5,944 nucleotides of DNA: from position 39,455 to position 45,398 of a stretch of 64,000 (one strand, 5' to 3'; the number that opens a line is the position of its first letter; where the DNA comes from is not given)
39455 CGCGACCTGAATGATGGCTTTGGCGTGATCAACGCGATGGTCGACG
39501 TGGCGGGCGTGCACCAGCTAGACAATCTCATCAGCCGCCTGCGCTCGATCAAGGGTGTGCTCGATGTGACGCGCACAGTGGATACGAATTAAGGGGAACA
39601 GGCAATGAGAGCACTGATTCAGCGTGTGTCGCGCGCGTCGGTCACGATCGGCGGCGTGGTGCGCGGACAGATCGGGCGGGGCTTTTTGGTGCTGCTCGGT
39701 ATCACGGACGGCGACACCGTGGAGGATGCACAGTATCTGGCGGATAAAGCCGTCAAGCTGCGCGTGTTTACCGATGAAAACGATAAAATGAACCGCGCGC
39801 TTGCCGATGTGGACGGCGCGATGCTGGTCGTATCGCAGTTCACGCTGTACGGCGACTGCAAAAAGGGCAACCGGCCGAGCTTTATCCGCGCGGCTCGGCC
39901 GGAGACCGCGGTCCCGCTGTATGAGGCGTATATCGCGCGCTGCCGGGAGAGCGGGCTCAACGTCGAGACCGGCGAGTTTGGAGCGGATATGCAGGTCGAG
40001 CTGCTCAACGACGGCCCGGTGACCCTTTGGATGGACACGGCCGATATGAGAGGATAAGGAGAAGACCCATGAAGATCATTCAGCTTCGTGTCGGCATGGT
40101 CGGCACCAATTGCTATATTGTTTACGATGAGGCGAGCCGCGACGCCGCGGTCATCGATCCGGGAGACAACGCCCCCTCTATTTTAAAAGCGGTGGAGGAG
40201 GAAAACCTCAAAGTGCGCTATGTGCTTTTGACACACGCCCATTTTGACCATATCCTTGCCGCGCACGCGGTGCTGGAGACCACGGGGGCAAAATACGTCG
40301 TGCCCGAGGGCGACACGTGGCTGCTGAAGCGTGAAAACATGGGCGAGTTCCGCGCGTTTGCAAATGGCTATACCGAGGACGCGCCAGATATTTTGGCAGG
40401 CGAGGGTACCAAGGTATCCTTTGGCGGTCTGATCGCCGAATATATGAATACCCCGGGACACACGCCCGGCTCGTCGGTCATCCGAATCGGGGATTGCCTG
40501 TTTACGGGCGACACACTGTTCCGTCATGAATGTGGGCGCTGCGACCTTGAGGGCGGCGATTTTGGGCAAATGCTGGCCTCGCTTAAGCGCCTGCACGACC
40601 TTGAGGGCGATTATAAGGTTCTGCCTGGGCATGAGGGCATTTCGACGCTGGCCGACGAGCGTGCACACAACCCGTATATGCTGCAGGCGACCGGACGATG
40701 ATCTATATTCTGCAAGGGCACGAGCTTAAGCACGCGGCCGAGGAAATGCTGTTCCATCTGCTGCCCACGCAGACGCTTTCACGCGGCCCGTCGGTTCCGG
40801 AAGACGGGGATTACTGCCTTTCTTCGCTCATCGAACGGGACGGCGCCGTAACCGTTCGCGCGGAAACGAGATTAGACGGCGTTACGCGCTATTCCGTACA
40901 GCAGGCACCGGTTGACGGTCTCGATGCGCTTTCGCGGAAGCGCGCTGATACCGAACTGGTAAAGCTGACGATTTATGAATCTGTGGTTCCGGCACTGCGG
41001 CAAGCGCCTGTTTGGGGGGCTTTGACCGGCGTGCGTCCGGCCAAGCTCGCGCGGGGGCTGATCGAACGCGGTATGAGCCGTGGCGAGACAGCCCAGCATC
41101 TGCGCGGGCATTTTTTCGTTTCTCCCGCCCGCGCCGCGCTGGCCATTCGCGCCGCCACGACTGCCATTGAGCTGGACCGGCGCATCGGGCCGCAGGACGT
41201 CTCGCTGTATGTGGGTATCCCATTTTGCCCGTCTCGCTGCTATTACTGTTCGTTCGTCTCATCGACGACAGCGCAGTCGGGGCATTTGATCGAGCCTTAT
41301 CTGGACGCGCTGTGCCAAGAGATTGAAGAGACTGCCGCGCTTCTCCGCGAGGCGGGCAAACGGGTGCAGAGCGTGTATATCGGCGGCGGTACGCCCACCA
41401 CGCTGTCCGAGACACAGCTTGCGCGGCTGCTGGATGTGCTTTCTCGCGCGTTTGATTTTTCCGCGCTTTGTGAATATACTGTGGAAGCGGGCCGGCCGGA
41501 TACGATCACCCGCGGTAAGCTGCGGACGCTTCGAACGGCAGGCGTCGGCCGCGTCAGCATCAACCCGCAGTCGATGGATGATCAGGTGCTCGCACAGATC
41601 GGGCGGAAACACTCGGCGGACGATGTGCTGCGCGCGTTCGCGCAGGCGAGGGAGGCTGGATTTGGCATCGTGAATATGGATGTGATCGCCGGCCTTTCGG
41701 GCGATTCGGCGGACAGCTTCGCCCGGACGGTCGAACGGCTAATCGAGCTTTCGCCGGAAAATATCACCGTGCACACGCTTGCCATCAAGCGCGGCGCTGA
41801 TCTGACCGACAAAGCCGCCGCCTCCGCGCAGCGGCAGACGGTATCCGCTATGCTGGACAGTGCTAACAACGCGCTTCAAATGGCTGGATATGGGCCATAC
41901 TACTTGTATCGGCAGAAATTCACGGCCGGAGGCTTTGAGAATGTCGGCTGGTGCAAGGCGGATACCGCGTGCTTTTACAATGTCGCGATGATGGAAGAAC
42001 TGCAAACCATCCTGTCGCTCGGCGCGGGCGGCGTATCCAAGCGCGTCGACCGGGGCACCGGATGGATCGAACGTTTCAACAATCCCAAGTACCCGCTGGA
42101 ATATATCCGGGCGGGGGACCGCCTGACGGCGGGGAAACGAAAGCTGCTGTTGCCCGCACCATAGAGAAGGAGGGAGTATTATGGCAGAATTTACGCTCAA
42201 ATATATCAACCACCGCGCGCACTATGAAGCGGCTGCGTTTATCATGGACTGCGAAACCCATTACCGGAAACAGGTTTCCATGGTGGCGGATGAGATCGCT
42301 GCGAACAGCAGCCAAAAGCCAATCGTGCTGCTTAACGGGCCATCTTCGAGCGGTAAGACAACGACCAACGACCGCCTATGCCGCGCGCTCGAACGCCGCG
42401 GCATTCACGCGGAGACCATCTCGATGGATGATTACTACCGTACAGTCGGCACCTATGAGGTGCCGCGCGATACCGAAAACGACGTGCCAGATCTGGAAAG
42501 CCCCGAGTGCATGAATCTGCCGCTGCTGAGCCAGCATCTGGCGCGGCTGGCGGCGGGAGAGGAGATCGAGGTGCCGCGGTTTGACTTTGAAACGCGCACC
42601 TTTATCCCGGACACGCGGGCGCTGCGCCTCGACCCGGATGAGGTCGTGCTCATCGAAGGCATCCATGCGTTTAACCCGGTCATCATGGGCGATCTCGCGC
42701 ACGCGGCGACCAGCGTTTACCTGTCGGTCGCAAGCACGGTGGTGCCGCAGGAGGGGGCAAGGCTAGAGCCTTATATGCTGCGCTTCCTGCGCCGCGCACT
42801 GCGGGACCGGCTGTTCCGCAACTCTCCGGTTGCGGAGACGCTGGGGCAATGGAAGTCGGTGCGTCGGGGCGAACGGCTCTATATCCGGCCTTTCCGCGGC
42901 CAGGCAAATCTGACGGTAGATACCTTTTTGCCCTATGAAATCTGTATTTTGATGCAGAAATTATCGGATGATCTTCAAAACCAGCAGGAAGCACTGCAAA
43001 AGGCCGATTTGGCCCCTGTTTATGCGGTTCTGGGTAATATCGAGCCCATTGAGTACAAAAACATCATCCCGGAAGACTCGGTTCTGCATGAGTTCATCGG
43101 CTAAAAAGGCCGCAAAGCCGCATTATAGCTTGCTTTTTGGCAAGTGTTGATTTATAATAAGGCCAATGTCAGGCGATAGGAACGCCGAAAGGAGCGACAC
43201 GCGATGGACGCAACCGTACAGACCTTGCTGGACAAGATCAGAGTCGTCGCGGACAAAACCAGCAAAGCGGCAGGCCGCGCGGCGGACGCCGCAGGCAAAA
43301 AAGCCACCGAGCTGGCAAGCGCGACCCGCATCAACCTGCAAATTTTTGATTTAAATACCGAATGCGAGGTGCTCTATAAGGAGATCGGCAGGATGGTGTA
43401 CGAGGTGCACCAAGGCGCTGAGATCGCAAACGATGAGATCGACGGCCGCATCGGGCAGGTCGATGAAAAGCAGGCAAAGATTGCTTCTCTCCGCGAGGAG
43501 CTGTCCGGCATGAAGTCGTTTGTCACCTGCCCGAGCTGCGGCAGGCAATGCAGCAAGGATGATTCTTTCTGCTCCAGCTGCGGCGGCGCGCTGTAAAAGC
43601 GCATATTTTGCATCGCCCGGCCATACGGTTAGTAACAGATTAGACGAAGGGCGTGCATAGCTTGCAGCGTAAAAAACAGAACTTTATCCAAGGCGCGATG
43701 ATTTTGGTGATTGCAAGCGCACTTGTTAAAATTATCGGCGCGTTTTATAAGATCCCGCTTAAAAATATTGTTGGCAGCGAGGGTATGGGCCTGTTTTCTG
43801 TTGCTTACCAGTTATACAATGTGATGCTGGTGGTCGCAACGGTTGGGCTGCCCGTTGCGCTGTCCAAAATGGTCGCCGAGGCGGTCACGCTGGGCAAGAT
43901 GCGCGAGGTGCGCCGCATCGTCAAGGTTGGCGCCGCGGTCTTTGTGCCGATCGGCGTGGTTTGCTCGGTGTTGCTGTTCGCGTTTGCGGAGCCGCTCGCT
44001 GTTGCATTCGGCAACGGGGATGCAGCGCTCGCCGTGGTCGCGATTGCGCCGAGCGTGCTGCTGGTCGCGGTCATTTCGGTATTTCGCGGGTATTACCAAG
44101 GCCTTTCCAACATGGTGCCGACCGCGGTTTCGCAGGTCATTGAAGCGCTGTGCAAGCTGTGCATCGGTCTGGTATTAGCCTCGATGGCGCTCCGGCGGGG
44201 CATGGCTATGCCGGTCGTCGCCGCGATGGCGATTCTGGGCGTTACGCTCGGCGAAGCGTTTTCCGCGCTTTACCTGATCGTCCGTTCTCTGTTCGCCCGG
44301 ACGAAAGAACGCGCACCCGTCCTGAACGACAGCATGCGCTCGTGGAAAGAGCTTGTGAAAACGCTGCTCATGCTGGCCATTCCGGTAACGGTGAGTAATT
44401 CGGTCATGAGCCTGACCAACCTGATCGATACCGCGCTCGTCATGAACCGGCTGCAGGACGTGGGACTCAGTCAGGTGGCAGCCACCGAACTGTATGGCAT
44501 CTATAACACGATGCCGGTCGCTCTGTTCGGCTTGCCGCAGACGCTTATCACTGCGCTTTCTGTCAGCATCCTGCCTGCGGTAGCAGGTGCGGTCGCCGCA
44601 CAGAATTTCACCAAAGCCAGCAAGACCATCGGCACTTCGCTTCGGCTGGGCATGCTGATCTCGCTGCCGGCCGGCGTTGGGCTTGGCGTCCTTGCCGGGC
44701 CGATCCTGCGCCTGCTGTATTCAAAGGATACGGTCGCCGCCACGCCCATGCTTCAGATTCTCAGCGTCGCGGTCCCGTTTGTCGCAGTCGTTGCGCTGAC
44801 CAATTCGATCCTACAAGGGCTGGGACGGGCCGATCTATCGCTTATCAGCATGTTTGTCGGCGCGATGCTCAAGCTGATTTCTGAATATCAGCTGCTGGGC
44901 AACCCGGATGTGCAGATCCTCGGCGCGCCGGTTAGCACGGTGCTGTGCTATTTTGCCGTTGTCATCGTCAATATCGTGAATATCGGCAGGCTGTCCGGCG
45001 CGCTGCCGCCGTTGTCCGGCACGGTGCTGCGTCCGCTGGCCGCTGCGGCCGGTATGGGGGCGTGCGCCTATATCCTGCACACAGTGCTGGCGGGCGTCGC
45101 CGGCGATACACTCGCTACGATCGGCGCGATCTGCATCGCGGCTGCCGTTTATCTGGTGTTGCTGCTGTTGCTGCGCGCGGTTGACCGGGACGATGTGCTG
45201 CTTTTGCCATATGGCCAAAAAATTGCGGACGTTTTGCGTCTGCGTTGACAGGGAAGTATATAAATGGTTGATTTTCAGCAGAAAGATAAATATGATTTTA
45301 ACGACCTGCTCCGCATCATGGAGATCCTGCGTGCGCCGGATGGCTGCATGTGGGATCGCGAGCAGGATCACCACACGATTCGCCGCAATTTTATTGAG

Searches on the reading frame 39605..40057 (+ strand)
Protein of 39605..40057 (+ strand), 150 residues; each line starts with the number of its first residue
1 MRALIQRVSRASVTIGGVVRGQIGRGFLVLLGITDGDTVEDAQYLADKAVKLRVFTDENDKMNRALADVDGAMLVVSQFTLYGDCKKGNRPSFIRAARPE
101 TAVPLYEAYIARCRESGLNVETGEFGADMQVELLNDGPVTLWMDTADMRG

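Call 82: search_protein_families(library=pfam, max_evalue=0.000001, proteins=[window:39605-40057:+])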
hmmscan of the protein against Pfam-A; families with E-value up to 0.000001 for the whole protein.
window:39605-40057:+ (150 aa): 1 family
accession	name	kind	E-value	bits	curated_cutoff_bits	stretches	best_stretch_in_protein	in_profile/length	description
PF02580.21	Tyr_Deacylase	-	2.9e-59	199.9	25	1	2-144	1-144/144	D-Tyr-tRNA(Tyr) deacylase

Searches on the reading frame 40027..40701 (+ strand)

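Call 82: search_protein_families(library=pfam, max_evalue=0.000001, proteins=[window:40027-40701:+])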
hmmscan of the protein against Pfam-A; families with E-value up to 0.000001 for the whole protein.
window:40027-40701:+ (224 aa): 1 family
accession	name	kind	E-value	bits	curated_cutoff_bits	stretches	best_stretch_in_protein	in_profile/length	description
PF00753.33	Lactamase_B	-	8.8e-29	101.3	22.7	1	25-202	4-196/196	Metallo-beta-lactamase superfamily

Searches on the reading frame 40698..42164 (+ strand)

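Call 83: search_protein_families(library=pfam, max_evalue=0.000001, proteins=[window:40698-42164:+])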
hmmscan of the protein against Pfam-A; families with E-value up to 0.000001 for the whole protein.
window:40698-42164:+ (488 aa): 1 family
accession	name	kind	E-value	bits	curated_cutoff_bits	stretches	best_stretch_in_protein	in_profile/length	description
PF04055.27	Radical_SAM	-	1.5e-23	84.3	29.5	1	174-347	4-165/166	Radical SAM superfamily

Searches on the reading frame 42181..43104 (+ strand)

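Call 83: search_protein_families(library=pfam, max_evalue=0.000001, proteins=[window:42181-43104:+])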
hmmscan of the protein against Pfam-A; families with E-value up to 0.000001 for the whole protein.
window:42181-43104:+ (307 aa): 1 family
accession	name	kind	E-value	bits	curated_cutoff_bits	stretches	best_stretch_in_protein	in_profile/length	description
PF00485.24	PRK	-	5.8e-13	49.5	22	1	51-166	4-122/196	Phosphoribulokinase / Uridine kinase family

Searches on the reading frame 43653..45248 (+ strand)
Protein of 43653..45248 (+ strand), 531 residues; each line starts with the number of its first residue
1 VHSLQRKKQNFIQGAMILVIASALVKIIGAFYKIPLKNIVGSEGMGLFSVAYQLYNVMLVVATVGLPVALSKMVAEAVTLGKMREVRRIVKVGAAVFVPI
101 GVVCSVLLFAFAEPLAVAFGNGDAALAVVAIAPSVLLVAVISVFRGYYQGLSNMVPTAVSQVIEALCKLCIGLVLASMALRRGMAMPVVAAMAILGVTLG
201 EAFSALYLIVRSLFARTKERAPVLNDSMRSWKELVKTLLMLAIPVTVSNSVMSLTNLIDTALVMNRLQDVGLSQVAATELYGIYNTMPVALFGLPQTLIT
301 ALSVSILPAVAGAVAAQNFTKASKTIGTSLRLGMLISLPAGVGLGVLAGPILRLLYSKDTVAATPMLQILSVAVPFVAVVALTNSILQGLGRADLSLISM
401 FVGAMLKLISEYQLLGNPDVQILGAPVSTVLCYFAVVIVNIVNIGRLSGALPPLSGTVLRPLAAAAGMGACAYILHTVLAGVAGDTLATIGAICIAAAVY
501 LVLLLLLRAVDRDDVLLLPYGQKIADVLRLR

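Call 83: search_protein_families(library=pfam, max_evalue=0.000001, proteins=[window:43653-45248:+])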
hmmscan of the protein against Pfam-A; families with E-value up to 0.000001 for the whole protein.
window:43653-45248:+ (531 aa): 3 families
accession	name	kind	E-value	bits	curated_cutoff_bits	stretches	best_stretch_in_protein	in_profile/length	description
PF01943.22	Polysacc_synt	-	1.3e-21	77.7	28.2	1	12-311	2-263/274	Polysaccharide biosynthesis protein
PF03023.19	MurJ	-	4.9e-13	48.9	27.4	1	131-476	104-433/451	Lipid II flippase MurJ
PF01554.23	MatE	-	3e-11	43.7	24.9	1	244-412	1-160/161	MatE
